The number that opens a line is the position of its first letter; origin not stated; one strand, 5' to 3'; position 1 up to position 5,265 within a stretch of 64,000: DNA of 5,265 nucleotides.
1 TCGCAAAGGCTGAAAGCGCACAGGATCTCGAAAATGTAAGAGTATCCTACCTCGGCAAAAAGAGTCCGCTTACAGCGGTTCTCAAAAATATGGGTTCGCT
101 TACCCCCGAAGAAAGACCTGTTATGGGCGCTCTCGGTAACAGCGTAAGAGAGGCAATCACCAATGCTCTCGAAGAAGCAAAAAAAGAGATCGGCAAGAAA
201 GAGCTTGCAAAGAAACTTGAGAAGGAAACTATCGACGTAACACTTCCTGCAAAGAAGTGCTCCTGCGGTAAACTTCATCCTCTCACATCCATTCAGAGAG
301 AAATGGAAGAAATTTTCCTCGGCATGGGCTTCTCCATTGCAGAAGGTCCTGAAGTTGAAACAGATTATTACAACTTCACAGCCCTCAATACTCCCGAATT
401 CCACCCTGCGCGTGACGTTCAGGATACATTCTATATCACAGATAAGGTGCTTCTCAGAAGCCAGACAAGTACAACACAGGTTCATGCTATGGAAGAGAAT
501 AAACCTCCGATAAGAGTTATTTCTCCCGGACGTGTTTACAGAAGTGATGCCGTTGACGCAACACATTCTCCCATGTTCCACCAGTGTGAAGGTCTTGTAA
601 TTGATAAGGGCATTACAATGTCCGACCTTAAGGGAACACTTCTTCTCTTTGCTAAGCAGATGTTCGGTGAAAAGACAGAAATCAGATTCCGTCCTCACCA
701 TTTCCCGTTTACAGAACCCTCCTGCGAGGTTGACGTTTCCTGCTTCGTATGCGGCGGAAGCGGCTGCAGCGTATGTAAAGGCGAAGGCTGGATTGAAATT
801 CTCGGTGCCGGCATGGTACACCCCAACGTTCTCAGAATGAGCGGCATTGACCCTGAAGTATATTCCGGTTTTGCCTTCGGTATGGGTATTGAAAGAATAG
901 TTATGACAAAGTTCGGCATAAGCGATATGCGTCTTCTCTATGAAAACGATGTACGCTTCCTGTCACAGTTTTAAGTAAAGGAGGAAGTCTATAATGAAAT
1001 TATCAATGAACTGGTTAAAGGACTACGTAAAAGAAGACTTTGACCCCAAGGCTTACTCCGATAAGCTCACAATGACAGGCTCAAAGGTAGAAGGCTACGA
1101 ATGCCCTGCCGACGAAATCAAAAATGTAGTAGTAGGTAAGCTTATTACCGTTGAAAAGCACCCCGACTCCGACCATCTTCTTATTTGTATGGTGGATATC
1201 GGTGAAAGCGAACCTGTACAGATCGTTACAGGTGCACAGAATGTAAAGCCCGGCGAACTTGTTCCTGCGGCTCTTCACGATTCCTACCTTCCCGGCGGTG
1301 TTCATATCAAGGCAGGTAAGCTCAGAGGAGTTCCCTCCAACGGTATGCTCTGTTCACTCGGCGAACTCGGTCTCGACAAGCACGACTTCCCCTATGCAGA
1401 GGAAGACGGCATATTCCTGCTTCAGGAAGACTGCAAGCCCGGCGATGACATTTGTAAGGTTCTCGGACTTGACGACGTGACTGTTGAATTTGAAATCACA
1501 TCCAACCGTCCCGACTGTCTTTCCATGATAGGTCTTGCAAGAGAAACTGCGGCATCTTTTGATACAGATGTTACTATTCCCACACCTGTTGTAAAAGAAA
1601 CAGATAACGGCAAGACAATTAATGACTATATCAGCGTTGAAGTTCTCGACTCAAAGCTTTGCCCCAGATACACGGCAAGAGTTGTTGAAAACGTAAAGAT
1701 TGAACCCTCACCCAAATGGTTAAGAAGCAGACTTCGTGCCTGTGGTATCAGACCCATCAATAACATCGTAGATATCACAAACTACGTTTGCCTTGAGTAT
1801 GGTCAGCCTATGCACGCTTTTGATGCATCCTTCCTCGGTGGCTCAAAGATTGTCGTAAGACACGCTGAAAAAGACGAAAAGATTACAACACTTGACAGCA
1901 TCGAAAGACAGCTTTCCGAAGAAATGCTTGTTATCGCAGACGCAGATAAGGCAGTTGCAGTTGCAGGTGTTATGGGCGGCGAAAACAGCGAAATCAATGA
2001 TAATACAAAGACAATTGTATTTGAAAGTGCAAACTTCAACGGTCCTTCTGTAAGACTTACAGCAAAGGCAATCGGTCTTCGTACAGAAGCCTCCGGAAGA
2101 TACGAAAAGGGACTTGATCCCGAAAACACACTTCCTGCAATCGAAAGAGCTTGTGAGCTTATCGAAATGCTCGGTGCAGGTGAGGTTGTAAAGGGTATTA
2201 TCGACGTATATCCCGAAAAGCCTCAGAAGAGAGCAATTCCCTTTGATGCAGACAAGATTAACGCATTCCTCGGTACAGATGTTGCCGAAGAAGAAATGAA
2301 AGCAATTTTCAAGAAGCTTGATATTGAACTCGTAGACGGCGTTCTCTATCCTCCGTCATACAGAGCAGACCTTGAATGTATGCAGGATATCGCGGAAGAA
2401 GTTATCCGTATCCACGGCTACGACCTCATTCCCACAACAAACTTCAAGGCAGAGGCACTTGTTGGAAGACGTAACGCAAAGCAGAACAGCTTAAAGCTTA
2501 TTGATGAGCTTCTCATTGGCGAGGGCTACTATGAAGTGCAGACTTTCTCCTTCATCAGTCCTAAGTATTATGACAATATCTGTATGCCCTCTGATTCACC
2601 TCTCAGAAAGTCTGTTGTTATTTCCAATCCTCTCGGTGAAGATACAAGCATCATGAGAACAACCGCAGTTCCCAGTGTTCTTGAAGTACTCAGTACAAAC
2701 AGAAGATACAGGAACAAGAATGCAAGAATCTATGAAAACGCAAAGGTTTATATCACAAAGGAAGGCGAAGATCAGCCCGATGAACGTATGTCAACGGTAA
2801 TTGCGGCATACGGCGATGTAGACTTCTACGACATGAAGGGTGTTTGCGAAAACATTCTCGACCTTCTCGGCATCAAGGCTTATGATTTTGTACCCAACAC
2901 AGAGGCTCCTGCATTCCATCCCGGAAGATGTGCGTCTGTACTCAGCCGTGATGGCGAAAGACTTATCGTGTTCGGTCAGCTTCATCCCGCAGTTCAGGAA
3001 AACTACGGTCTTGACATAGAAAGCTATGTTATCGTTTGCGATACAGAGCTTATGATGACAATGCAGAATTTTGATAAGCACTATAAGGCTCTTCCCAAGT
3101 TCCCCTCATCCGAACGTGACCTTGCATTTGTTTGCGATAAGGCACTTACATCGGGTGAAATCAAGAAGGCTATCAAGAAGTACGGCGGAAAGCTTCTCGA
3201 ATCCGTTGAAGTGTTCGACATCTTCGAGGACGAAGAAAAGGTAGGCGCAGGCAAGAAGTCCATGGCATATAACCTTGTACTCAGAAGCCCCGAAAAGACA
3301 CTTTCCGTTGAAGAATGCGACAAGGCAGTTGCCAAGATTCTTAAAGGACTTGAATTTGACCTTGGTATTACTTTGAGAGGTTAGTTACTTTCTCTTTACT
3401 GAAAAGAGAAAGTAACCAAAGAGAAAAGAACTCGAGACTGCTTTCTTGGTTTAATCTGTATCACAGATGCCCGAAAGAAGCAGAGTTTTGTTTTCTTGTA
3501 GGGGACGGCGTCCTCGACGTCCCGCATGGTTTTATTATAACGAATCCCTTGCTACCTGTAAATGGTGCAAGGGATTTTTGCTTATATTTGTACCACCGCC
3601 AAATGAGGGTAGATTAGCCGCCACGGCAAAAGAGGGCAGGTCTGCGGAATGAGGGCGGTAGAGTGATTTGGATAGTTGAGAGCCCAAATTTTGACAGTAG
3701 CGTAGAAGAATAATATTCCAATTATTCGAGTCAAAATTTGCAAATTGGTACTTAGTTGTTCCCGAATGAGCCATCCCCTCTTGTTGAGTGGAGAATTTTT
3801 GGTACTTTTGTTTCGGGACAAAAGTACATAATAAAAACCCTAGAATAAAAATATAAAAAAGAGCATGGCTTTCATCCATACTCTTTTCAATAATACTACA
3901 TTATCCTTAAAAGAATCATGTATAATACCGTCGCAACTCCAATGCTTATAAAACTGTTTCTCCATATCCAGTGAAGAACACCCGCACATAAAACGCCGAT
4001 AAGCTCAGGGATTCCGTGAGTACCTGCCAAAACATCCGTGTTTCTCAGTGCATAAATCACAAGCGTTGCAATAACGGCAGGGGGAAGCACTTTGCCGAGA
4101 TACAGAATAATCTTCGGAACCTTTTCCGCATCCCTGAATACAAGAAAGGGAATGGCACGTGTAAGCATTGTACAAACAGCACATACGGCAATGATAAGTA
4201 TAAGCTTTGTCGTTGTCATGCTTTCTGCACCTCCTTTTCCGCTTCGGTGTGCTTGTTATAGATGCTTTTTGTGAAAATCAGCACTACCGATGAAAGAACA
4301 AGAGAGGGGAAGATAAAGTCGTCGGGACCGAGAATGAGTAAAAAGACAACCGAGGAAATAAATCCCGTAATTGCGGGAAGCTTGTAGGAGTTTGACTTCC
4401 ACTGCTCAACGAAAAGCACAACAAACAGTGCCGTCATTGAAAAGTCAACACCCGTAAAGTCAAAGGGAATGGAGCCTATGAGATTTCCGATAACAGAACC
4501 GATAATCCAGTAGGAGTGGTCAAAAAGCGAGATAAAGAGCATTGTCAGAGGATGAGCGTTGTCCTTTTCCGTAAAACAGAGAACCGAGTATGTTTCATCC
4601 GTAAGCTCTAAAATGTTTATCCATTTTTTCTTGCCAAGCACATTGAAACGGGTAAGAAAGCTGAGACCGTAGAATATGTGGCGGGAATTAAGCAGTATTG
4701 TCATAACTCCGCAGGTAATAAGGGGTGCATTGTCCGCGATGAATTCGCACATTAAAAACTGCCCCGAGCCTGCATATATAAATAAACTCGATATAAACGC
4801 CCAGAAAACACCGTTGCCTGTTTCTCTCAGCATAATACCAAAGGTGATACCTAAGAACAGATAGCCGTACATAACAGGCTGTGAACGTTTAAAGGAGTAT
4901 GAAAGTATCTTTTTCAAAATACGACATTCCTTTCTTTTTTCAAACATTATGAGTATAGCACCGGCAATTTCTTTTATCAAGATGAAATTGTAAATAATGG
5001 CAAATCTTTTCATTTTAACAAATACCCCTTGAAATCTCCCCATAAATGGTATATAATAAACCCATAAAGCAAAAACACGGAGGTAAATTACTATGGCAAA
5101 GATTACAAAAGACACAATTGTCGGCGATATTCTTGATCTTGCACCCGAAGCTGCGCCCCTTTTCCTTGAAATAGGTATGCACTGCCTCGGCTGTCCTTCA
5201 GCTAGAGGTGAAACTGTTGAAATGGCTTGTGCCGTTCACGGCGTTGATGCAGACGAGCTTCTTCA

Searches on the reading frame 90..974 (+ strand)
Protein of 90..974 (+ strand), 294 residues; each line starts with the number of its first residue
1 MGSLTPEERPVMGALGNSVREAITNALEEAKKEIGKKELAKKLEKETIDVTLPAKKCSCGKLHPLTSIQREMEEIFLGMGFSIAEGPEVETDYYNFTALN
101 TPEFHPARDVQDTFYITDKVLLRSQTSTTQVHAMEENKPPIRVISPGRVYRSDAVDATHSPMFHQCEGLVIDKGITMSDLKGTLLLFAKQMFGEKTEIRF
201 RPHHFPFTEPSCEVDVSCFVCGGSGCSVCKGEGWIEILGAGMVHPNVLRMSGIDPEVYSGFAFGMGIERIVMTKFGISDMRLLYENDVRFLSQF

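Call 41: search_protein_families(library=pfam, proteins=[window:90-974:+], max_evalue=0.0001)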
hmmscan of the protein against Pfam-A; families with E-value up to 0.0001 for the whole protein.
window:90-974:+ (294 aa): 2 families
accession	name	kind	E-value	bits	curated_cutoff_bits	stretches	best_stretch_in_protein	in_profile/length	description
PF01409.25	tRNA-synt_2d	-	2.2e-104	348.7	19.8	1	47-294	1-246/246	tRNA synthetases class II core domain (F)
PF02912.23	Phe_tRNA-synt_N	-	1.4e-10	41.4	22.3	1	1-43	27-69/69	Aminoacyl tRNA synthetase class II, N-terminal domain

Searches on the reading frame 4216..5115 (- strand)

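Call 41: search_protein_families(library=pfam, proteins=[window:4216-5115:-], max_evalue=0.0001)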
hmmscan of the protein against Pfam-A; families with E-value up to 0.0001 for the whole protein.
window:4216-5115:- (299 aa): 1 family
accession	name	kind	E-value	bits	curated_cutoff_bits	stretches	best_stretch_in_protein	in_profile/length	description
PF03591.19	AzlC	-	2e-36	125.9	32.1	1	80-216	1-136/137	AzlC protein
